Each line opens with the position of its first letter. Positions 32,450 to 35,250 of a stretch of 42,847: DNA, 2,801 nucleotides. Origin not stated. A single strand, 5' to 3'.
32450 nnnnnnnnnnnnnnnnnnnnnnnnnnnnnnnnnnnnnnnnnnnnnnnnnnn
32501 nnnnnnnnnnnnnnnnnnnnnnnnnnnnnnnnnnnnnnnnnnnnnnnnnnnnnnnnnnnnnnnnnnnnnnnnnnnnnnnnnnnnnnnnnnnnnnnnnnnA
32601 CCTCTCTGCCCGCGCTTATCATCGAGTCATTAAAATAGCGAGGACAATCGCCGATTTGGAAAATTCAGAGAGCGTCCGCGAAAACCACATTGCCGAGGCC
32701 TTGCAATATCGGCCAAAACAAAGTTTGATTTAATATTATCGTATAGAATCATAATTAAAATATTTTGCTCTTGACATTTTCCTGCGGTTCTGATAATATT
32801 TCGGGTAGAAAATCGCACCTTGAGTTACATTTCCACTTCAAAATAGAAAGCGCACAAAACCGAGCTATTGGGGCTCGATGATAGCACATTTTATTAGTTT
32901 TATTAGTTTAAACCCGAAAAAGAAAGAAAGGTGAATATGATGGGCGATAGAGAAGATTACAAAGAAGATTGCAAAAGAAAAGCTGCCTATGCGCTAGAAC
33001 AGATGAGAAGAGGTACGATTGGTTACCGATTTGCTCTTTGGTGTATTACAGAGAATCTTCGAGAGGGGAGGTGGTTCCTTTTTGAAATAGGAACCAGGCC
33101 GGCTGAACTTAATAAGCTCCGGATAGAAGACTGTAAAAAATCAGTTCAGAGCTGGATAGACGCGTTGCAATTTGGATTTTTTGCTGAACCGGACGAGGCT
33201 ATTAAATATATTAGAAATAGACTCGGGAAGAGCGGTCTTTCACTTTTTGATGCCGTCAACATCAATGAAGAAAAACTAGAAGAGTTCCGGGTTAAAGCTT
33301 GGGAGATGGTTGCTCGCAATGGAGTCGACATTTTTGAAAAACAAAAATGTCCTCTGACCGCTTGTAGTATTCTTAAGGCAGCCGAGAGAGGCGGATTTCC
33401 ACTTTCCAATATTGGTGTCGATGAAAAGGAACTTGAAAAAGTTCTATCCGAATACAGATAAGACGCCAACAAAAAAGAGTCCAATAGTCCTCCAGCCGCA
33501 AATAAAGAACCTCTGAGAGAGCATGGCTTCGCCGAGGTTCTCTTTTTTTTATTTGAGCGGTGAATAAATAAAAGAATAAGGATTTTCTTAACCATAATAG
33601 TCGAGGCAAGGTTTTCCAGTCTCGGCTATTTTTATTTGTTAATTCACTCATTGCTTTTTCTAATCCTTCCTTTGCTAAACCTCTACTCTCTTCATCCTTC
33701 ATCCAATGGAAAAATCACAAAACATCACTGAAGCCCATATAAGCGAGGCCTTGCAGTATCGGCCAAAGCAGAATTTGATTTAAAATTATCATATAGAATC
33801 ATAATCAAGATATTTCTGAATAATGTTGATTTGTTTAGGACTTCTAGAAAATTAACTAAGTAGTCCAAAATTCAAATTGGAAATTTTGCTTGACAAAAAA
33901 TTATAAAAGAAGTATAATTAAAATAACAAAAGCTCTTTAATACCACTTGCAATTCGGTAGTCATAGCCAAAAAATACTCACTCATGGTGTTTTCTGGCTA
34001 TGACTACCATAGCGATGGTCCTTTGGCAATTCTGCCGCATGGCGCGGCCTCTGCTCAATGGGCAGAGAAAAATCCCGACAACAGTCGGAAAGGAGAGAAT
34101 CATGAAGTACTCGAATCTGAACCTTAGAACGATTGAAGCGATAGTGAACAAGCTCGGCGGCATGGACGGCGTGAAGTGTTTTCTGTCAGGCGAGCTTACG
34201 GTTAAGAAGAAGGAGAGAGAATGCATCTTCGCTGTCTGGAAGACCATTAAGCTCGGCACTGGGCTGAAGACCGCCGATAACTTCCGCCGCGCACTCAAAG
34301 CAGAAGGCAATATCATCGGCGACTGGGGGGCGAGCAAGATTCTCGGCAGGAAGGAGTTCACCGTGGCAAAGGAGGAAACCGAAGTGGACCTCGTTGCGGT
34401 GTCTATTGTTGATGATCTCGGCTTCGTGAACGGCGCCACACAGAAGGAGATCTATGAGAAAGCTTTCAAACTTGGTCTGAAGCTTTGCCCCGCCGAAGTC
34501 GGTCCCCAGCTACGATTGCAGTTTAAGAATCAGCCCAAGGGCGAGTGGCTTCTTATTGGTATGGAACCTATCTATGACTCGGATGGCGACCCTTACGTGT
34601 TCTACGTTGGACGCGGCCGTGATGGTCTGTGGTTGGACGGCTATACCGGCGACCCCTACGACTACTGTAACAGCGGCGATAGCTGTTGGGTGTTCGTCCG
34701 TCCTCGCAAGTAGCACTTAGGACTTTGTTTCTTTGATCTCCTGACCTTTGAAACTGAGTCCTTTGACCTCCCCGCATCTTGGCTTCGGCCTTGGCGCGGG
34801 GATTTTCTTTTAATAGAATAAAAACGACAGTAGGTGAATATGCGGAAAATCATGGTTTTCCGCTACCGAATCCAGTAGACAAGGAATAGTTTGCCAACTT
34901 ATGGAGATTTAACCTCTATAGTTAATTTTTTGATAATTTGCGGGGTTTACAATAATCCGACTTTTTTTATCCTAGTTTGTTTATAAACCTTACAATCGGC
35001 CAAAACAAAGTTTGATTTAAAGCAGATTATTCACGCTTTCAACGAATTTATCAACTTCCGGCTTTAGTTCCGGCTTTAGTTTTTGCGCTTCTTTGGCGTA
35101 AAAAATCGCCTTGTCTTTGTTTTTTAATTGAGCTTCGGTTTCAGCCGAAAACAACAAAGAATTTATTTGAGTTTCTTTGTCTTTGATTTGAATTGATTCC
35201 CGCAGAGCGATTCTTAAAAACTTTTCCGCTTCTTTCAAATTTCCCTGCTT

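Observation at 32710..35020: Two promoter-bearing single-gene cassettes stacked in the 3' end of comM, bounded by a perfect 24-bp direct repeat and carrying a spare comM end, with no recombinase in sight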

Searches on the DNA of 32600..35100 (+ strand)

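Call 24: search_rna_families(source=window, start=32600, end=35100, threshold=evalue, max_evalue=5)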
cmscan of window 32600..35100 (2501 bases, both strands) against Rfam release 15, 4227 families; matches with E-value up to 5: 2.
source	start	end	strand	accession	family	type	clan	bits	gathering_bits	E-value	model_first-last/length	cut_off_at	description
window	33500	33590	-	RF01859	Phe_leader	Cis-reg; leader;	-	23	55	0.83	1-125/125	no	Phenylalanine leader peptide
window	34767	34802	-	RF03537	Flavi_TBFV_SL6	Cis-reg;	-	18.5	38.3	0.32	1-45/45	no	Tick-borne Flavivirus short stem-loop SL6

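Call 51: search_rna_families(sources=[L048, L031, L100, L093, L049], threshold=gathering, show_alignments=1)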
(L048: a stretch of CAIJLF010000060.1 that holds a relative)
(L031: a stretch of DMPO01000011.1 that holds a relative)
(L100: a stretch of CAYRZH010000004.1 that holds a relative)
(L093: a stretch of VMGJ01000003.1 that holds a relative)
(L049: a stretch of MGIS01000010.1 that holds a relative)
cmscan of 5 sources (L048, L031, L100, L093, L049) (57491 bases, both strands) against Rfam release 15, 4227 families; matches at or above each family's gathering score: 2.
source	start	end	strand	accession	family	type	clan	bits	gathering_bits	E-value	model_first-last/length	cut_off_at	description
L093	11219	11693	+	RF00010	RNaseP_bact_a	Gene; ribozyme;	CL00002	154.9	100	5e-48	1-367/367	no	Bacterial RNase P class A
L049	909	982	+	RF00005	tRNA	Gene; tRNA;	CL00001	72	29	7.9e-14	1-71/71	no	tRNA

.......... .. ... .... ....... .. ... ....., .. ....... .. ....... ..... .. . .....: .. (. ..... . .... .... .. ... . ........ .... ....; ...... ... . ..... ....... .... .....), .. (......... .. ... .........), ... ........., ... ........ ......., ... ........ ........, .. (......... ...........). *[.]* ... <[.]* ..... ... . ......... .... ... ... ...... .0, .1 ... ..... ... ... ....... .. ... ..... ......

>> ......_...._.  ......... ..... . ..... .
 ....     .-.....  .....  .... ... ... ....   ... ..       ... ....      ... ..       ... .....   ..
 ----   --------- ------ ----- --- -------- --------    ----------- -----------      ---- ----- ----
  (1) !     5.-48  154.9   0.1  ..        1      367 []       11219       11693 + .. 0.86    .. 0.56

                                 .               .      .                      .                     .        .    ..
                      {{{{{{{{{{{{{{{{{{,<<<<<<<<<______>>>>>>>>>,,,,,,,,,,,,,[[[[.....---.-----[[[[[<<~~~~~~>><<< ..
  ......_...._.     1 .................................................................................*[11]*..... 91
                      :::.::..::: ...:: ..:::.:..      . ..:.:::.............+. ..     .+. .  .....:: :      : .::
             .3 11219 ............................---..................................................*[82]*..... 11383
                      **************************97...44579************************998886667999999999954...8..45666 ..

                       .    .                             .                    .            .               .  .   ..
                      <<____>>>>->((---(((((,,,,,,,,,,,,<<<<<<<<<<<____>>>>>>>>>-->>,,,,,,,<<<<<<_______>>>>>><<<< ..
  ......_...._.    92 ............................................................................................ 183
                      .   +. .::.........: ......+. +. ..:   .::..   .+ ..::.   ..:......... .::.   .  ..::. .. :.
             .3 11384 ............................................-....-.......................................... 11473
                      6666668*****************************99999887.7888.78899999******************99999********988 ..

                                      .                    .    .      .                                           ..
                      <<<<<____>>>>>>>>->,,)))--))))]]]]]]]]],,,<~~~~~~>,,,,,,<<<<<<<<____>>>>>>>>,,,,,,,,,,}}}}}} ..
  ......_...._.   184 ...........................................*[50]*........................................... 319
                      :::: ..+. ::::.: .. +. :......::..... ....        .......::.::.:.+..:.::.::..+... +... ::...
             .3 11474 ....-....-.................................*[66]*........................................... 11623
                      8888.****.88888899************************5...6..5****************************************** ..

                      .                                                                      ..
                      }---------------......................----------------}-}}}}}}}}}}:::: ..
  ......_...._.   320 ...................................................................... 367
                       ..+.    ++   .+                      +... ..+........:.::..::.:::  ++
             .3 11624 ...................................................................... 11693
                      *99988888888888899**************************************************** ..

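Call 110: search_dna_similar(query=window:32657-35020:+, collection=phages, mode=distant, max_rows=8)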
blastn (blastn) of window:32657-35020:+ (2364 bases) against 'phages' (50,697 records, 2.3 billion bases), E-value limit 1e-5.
No match.

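Call 111: search_dna_similar(query=window:32657-35020:+, collection=plasmids, mode=distant, max_rows=8)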
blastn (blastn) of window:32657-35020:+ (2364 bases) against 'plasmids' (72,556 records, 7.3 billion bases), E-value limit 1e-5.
No match.
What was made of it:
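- Tried and rejected: BLAST of 32657-35020 against the phage and plasmid collections found no match (calls 110, 111).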

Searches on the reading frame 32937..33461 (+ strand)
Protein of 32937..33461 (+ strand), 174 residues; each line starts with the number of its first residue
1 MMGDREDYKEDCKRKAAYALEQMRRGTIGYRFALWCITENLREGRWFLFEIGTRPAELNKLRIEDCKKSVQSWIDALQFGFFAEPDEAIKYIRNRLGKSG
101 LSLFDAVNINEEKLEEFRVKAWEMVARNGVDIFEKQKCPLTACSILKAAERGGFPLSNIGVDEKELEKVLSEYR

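Call 11: search_protein_families(library=pfam, proteins=[window:32937-33461:+], max_evalue=0.01)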
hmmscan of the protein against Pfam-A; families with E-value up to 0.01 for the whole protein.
window:32937-33461:+ (174 aa): 0 families

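Call 12: search_protein_families(library=padloc, proteins=[window:32937-33461:+], max_evalue=1)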
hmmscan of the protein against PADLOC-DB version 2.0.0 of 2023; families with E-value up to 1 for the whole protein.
window:32937-33461:+ (174 aa): 0 families

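Call 13: search_protein_families(library=phrogs, proteins=[window:32937-33461:+], max_evalue=1)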
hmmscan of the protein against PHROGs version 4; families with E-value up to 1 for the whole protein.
window:32937-33461:+ (174 aa): 2 families
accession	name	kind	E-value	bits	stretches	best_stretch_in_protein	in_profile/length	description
phrog_37549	-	head and packaging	0.5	9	1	62-114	1003-1054/1072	virion structural protein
phrog_11909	-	unknown function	0.6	11.1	0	79-95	21-37/50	-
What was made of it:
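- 32937..33461 (+): ORF1, 174 aa: three ~55-aa helical repeats, function unknown. No Pfam, PADLOC or PHROG hit (calls 11-13).
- Tried and rejected: PADLOC, PHROGs and Pfam gave nothing for ORF1 or ORF2 (calls 11-13).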

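Call 23: find_encoding_contigs(protein=window:32937-33461:+, flank=6000, max_places=10)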
Protein window:32937-33461:+ (174 aa): 24 contigs read that carry it; 5 places shown.
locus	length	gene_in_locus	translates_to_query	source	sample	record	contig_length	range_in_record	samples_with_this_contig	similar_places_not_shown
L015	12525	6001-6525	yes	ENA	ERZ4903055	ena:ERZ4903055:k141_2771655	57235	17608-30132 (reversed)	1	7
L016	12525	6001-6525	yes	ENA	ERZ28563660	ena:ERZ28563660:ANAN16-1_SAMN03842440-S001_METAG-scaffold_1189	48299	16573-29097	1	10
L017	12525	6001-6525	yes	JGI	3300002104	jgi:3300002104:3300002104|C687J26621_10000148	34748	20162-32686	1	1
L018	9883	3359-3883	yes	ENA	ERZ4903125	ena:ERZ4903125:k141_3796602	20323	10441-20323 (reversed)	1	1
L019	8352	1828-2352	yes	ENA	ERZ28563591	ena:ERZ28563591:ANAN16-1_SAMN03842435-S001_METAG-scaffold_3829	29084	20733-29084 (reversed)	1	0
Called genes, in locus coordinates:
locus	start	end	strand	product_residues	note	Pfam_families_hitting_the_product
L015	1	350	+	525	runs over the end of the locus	PF07969:Amidohydro_3 (weak), PF01979:Amidohydro_1, PF07969:Amidohydro_3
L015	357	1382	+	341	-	PF02912:Phe_tRNA-synt_N, PF01409:tRNA-synt_2d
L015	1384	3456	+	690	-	PF03483:B3_4, PF03484:B5, PF17759:tRNA_synthFbeta, PF03147:FDX-ACB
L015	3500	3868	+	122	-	PF01258:zf-dskA_traR (weak)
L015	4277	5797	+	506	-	PF13541:ChlI, PF01078:Mg_chelatase, PF07728:AAA_5, PF00493:MCM (weak), PF13335:Mg_chelatase_C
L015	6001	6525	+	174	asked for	-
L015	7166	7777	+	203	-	-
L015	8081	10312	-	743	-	PF04932:Wzy_C, PF13424:TPR_12 (faint)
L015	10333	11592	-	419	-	PF01551:Peptidase_M23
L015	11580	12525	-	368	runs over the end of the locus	PF13439:Glyco_transf_4, PF13579:Glyco_trans_4_4 (weak), PF20706:GT4-conflict, PF00534:Glycos_transf_1, PF13692:Glyco_trans_1_4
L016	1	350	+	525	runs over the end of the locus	PF07969:Amidohydro_3 (weak), PF01979:Amidohydro_1, PF07969:Amidohydro_3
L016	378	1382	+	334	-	PF02912:Phe_tRNA-synt_N, PF01409:tRNA-synt_2d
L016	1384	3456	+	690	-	PF03483:B3_4, PF03484:B5, PF17759:tRNA_synthFbeta, PF03147:FDX-ACB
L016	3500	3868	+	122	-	PF01258:zf-dskA_traR (weak)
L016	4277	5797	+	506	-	PF13541:ChlI, PF01078:Mg_chelatase, PF07728:AAA_5, PF00493:MCM (weak), PF13335:Mg_chelatase_C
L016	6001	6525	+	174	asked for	-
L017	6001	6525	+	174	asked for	-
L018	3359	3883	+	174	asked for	-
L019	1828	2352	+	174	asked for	-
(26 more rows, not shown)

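Call 29: find_homologous_proteins(query=window:32937-33461:+, max_evalue=0.001)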
Query window:32937-33461:+ (174 aa): 1 proteins with E <= 0.001 among 44 candidates.
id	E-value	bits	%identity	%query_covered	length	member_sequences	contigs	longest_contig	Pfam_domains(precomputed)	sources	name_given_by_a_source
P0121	8.3e-112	389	100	99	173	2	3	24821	-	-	-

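Call 80: search_protein_representatives(protein=window:32937-33461:+)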
Query: 174 residues. Proteins with E-value up to 0.001 (for the whole library): 87; up to 1e-10: 15; up to 1e-30: 1. The best 87 are listed.
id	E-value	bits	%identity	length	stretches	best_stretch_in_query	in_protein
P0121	2.6e-112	388.6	100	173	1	2-174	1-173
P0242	5.6e-16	75.0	30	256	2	27-168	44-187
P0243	1.8e-15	73.3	36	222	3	11-119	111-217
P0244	5.7e-15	71.7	31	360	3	36-170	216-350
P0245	6.4e-15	71.5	33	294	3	19-79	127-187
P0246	2.3e-14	69.7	31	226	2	14-122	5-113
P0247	3.1e-14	69.3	36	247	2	12-124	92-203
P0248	3.3e-14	69.2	34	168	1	11-168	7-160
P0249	6.7e-14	68.2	35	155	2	11-114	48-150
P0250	4.4e-13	65.5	31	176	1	11-168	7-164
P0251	2.6e-12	63.0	31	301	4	22-121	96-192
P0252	1.3e-11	60.7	32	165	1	11-169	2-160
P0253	4.1e-11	59.1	32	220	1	17-167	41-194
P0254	5.2e-11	58.8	30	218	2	15-121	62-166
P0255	1.0e-10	57.9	34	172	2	12-119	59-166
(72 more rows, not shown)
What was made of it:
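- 32937..33461 (+): 87 hits including itself; the remote relatives are 25-39% identical (call 80).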

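Call 82: search_protein_families(library=pfam, alignment_id=A3, max_evalue=0.01)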
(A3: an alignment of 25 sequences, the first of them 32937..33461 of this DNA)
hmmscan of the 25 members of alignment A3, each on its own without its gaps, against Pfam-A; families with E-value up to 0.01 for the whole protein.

A. member 1, window:32937-33461:+ (174 aa): 0 families

B. families by the number of members that match (of 25 scanned): 20 families
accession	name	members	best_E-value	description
PF15188.11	CCDC-167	2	0.0023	Coiled-coil domain-containing protein 167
PF20229.3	ChrB_N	2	0.0024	Protein ChrB, N-terminal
PF25296.1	Decapeptide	2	0.0068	Decapeptide repeat region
PF19795.4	DUF6279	1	1.7e-06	Family of unknown function (DUF6279)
PF17726.7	DpnI_C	1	0.00045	Dam-replacing HTH domain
PF19794.4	DUF6278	1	0.00057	Family of unknown function (DUF6278)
PF20295.4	MC8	1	0.00088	ABC-three component (ABC-3C) system Middle Component 8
PF21148.3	NSUN5_fdxn-like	1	0.0013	NOL1/NOP2/Sun domain family member 5, ferredoxin-like domain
PF14300.12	DMP19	1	0.0022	DMP19-like protein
PF19380.4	DUF5955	1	0.0043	Family of unknown function (DUF5955)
PF19524.4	DUF6054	1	0.0044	Family of unknown function (DUF6054)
PF24901.1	HTH_MCM7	1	0.0045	DNA replication licensing factor MCM7, winged helix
PF22458.1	RsmF-B_ferredox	1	0.0051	Methyltr_RsmF/B-like, ferredoxin-like domain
PF16313.11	DUF4953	1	0.0054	Met-zincin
PF00591.27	Glycos_transf_3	1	0.0069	Glycosyl transferase family, a/b domain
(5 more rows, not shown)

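Call 83: search_solved_structures(query=A3, max_evalue=1)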
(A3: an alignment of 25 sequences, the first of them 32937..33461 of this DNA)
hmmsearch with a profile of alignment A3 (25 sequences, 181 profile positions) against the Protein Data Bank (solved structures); distinct sequences matched with E-value up to 1: 14.
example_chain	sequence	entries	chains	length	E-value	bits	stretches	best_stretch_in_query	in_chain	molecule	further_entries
8cwy_A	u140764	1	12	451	2.7e-09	40.1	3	15-173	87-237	T32-15-1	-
8cws_A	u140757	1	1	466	3.2e-09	39.8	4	16-173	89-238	F4132-2 Chain A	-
5cwb_A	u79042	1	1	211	2.8e-08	36.8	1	6-173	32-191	Designed helical repeat protein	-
7mwr_B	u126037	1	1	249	8.7e-07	31.9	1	6-164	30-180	LHD101B4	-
9drl_A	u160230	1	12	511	7.4e-05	25.6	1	7-164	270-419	T33-549_B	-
1doq_A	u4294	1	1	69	0.066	16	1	39-100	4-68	RNA POLYMERASE ALPHA SUBUNIT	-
8czd_C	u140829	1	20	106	0.075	15.8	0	6-62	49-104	B-cell lymphoma/leukemia 10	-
6bze_A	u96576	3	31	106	0.082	15.7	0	6-62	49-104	B-cell lymphoma/leukemia 10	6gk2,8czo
2mb9_A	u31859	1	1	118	0.11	15.3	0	6-62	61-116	B-cell lymphoma/leukemia 10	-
9ncq_A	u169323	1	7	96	0.3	13.9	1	103-151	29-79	Tumor necrosis factor receptor superfamily member 6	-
1l9u_A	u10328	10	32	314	0.36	13.6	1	41-100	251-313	RNA POLYMERASE, ALPHA SUBUNIT | DNA-directed RNA polymerase alpha chain | DNA-directed RNA polymerase subunit alpha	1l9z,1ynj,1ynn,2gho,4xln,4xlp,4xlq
5tjg_A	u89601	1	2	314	0.36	13.6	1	41-100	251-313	DNA-directed RNA polymerase subunit alpha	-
1i6v_A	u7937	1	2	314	0.45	13.3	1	41-100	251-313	DNA-DIRECTED RNA POLYMERASE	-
1hqm_A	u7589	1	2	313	0.45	13.3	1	41-100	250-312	DNA-directed RNA polymerase subunit alpha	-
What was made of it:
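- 32937..33461 (+): The profile matches designed helical repeat proteins in the PDB (call 83).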
